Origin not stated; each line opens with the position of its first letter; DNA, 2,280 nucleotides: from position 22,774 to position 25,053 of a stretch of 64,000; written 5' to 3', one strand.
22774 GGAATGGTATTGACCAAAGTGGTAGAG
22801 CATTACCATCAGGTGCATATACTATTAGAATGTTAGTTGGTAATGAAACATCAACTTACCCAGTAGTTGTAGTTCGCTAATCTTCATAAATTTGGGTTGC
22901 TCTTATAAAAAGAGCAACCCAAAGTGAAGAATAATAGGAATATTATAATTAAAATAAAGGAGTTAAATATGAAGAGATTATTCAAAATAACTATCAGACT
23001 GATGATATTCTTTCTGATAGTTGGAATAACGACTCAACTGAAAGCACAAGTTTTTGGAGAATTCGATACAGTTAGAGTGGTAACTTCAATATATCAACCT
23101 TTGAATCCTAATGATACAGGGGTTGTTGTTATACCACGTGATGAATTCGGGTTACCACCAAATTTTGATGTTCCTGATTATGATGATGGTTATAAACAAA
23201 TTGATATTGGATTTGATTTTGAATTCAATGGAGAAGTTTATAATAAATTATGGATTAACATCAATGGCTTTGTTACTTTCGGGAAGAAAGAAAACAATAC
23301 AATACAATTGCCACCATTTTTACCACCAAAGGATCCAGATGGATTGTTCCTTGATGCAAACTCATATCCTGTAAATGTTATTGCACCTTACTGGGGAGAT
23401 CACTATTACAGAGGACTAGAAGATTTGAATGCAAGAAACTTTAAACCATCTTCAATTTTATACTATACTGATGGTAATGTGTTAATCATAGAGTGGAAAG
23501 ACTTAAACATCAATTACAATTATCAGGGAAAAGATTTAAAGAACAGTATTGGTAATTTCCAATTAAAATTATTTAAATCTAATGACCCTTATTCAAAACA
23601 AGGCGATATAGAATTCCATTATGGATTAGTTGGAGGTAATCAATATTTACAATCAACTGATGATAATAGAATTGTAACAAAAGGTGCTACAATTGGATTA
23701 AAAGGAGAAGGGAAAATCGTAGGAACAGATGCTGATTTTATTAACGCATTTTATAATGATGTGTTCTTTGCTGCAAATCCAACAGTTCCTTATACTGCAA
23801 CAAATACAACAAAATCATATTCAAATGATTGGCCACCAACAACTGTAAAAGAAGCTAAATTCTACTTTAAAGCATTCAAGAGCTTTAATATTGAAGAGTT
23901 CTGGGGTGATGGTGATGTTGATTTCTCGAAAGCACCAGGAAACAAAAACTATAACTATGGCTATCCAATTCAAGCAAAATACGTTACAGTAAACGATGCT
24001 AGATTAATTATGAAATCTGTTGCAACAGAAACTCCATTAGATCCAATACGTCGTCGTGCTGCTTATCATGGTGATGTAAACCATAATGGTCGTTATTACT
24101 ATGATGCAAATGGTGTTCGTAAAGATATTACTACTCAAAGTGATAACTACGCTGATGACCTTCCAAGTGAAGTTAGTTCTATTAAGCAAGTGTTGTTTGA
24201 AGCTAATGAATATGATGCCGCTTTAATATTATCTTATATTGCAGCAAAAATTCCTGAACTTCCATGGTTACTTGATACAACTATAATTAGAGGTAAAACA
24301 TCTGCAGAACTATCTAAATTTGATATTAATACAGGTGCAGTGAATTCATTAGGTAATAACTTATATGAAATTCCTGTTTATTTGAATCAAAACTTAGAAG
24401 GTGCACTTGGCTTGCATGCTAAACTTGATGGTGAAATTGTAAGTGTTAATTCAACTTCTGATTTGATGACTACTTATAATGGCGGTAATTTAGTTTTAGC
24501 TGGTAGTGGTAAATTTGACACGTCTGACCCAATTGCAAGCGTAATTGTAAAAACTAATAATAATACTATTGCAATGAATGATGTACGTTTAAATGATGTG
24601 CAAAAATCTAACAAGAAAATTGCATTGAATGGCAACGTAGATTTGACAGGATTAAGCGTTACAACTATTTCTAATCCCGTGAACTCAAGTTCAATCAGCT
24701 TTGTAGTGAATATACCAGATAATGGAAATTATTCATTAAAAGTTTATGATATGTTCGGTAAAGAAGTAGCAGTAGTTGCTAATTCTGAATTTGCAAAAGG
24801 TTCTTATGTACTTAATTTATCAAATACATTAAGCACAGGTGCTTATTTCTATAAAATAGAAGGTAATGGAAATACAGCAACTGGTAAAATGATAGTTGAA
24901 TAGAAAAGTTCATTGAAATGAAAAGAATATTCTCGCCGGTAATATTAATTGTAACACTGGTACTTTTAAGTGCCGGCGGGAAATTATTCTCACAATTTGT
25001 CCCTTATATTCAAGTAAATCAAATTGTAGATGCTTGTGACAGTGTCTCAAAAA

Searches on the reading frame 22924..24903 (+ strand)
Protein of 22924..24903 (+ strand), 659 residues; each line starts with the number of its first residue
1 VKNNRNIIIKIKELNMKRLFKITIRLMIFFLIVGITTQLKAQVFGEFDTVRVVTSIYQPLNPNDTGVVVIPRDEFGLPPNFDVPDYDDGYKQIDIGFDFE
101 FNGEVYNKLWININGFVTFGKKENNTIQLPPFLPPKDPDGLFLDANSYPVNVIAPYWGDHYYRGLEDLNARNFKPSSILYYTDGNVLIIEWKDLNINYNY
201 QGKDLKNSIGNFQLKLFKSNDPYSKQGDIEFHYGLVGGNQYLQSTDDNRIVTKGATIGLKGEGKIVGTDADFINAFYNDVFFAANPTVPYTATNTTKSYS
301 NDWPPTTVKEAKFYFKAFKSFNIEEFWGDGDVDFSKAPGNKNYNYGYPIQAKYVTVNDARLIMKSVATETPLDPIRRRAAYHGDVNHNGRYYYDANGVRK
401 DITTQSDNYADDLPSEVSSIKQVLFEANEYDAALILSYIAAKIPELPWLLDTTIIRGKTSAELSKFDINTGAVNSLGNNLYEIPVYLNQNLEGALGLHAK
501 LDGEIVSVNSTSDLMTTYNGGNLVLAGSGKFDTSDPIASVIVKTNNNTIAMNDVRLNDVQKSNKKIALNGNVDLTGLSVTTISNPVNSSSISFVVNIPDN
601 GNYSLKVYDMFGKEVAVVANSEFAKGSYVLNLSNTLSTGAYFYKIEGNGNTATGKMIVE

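Call 46: search_protein_families(library=pfam, proteins=[window:22924-24903:+], max_evalue=0.00001)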
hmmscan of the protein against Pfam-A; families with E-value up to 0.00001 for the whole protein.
window:22924-24903:+ (659 aa): 1 family
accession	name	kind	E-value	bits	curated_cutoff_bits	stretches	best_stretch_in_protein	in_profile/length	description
PF18962.6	Por_Secre_tail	-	4.2e-07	30.6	27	1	584-658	4-75/75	Secretion system C-terminal sorting domain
